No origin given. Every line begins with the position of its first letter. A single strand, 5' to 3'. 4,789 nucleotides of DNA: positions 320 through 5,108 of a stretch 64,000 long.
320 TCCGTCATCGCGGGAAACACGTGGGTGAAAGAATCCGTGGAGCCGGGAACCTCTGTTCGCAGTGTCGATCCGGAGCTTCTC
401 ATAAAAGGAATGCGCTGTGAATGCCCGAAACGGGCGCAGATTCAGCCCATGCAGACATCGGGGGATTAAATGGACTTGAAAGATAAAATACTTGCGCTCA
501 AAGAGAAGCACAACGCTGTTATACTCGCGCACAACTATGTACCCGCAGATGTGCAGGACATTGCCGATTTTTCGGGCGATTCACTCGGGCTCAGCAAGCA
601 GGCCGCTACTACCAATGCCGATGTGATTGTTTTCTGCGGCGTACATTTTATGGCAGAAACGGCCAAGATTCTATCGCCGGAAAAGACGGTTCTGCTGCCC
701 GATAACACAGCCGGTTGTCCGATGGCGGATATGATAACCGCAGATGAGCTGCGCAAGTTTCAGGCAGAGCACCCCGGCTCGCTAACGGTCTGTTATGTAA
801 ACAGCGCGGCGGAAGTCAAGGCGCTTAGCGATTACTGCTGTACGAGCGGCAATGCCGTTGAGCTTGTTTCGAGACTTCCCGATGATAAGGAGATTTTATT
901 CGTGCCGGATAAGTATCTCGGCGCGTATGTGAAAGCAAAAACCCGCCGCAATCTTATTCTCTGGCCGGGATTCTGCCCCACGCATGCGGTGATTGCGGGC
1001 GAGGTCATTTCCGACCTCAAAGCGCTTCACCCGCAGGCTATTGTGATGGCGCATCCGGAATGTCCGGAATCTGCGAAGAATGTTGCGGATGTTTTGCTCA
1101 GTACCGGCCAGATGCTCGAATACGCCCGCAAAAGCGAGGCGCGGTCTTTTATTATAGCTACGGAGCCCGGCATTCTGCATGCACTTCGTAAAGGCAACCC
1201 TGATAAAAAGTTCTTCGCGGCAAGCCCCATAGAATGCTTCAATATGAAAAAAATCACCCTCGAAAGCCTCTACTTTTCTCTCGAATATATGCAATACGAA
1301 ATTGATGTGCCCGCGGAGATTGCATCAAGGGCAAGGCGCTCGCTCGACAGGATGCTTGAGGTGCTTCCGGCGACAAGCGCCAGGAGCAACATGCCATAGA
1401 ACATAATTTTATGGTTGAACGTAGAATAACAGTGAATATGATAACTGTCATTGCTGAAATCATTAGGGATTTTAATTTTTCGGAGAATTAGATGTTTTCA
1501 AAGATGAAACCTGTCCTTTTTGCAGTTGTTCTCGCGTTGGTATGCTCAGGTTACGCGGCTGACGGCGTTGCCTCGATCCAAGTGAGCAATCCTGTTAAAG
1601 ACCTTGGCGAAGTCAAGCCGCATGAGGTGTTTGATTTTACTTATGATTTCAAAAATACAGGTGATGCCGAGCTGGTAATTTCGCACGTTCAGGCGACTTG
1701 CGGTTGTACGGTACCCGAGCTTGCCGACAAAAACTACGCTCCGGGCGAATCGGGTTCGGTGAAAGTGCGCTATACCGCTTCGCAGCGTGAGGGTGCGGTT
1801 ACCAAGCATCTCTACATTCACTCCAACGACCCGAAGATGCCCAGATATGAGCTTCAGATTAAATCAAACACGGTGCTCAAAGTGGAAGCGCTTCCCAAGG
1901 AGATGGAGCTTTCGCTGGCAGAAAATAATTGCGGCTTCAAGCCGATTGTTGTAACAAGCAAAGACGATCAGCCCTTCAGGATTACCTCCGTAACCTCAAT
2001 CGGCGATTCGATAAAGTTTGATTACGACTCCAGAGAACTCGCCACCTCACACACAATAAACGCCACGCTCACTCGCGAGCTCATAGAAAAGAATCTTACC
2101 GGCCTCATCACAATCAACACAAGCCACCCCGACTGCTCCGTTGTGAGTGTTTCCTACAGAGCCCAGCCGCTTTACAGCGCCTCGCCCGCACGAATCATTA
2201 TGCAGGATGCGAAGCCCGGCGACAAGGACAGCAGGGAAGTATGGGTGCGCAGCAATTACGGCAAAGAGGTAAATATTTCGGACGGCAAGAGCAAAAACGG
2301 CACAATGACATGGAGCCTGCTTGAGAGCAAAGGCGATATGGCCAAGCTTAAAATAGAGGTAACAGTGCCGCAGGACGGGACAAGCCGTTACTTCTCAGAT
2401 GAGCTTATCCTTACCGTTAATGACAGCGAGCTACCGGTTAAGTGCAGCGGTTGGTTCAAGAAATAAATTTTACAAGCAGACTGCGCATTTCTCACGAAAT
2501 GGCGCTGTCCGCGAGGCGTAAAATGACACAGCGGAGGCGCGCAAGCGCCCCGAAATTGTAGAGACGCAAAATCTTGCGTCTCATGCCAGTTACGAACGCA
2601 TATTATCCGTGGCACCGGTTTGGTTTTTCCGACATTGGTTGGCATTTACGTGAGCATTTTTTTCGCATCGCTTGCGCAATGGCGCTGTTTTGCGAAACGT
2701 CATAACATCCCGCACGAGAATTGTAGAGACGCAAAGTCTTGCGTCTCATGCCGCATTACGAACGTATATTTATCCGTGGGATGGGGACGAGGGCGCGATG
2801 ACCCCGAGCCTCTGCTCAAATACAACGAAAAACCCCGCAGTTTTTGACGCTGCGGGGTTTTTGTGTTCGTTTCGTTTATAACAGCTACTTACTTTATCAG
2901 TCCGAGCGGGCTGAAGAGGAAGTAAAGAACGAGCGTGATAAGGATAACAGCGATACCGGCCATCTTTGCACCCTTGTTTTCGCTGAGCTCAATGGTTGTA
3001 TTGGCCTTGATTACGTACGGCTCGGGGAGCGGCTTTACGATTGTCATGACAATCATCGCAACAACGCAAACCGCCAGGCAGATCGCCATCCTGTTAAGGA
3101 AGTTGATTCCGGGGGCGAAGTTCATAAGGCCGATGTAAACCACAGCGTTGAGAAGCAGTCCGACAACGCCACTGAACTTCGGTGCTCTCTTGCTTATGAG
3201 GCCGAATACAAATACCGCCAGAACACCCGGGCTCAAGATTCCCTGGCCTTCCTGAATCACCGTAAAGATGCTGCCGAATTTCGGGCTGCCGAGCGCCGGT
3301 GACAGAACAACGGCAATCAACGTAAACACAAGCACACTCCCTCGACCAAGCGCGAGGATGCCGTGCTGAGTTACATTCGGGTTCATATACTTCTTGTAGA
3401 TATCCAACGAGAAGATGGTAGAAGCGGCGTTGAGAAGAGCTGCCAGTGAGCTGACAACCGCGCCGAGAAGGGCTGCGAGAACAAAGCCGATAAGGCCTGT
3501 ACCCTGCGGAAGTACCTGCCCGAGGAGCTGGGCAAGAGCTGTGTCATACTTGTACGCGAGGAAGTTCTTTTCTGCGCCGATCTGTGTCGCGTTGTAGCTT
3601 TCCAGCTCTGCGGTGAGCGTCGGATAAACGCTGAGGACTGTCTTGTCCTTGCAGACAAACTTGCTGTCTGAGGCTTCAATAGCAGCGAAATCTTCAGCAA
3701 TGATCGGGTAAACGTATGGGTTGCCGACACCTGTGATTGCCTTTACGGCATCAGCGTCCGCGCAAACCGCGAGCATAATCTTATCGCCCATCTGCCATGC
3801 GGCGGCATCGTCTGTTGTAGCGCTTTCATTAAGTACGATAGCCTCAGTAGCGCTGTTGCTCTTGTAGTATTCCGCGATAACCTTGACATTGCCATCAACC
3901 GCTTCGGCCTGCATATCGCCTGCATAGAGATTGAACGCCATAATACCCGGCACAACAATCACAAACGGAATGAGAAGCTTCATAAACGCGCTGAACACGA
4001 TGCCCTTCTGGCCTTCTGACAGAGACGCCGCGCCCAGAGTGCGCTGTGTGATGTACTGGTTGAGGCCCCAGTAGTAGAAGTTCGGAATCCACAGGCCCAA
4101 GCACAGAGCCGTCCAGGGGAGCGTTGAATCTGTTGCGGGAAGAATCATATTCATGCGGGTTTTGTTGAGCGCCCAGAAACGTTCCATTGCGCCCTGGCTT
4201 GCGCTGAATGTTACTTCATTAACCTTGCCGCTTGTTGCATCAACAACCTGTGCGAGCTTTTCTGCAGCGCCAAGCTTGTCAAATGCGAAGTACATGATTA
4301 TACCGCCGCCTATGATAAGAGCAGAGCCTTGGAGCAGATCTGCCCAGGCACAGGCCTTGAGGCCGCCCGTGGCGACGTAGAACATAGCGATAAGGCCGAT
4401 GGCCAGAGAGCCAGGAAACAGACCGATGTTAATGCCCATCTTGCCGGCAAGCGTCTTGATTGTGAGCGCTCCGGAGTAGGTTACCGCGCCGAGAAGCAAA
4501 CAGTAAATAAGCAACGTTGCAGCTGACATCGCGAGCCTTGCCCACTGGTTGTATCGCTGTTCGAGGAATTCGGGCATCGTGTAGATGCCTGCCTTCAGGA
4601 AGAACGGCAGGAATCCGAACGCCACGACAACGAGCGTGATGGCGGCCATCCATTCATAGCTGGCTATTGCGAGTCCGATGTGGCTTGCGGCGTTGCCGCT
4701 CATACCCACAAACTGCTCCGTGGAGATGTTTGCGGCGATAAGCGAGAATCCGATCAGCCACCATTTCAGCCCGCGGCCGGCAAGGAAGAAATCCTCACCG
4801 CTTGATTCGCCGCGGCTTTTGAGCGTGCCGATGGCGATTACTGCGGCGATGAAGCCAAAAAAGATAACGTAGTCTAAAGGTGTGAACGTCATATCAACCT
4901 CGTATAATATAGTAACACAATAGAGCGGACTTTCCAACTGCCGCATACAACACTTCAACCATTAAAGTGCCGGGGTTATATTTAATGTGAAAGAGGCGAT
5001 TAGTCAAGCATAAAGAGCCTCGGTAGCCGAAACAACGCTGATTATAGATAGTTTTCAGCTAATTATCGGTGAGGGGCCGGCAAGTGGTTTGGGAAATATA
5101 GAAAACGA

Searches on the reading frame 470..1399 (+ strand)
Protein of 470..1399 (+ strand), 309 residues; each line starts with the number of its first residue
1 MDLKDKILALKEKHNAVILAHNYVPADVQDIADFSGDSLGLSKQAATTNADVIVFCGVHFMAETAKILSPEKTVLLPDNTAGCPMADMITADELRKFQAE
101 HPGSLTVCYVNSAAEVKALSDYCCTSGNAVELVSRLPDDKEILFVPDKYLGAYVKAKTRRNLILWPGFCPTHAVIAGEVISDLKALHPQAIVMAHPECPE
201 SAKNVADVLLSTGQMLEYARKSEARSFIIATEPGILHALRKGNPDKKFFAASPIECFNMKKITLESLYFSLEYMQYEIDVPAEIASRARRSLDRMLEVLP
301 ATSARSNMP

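Call 9: search_protein_families(library=pfam, proteins=[window:470-1399:+])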
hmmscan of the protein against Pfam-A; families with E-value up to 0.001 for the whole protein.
window:470-1399:+ (309 aa): 1 family
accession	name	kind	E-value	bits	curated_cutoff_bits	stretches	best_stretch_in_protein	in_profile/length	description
PF02445.21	NadA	-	4.7e-119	397.3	27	1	6-297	2-295/295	Quinolinate synthetase A protein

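Call 36: find_encoding_contigs(protein=window:470-1399:+, flank=10000, max_places=1)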
Protein window:470-1399:+ (309 aa): 4 contigs read that carry it; 1 place shown.
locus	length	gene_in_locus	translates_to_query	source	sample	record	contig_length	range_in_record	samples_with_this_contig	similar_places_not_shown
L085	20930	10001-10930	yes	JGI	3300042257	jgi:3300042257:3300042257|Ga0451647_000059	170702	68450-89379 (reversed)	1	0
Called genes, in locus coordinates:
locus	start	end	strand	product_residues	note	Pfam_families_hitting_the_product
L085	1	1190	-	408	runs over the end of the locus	PF00009:GTP_EFTU, PF01926:MMR_HSR1 (faint), PF03144:GTP_EFTU_D2 (weak), PF22594:GTP-eEF1A_C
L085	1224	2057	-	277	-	PF01925:TauE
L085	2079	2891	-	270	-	PF01507:PAPS_reduct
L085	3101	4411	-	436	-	PF00308:Bac_DnaA, PF01695:IstB_IS21 (weak), PF08299:Bac_DnaA_C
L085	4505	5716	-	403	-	PF00365:PFK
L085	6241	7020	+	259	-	PF00793:DAHP_synth_1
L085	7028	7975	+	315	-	PF04055:Radical_SAM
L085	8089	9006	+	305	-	PF00291:PALP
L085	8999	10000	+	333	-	PF00132:Hexapep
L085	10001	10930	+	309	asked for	PF02445:NadA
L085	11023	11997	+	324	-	PF07610:DUF1573, PF22544:HYDIN_VesB_CFA65-like_Ig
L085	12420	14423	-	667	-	PF00474:SSF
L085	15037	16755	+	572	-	PF02776:TPP_enzyme_N, PF00205:TPP_enzyme_M, PF02775:TPP_enzyme_C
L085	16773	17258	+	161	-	PF01842:ACT, PF22629:ACT_AHAS_ss, PF13710:ACT_5, PF10369:ALS_ss_C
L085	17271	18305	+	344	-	PF07991:KARI_N, PF01450:KARI_C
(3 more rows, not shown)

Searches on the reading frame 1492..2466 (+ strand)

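Call 9: search_protein_families(library=pfam, proteins=[window:1492-2466:+])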
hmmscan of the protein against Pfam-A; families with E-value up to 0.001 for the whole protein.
window:1492-2466:+ (324 aa): 2 families
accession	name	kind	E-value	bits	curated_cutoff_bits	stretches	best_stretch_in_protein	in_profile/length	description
PF07610.17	DUF1573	-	6.8e-27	93.8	26.1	1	30-125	2-96/98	Protein of unknown function (DUF1573)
PF22544.2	HYDIN_VesB_CFA65-like_Ig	-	3.3e-12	46.9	25.5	1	29-125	3-99/100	HYDIN/CFA65/VesB-like, Ig-like domain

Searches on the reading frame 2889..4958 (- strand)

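Call 9: search_protein_families(library=pfam, proteins=[window:2889-4958:-])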
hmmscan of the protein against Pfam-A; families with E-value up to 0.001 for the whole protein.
window:2889-4958:- (689 aa): 1 family
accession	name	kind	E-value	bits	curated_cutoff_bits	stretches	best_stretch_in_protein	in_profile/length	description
PF00474.23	SSF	-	3.5e-54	184.7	22.8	2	57-351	1-264/406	Sodium:solute symporter family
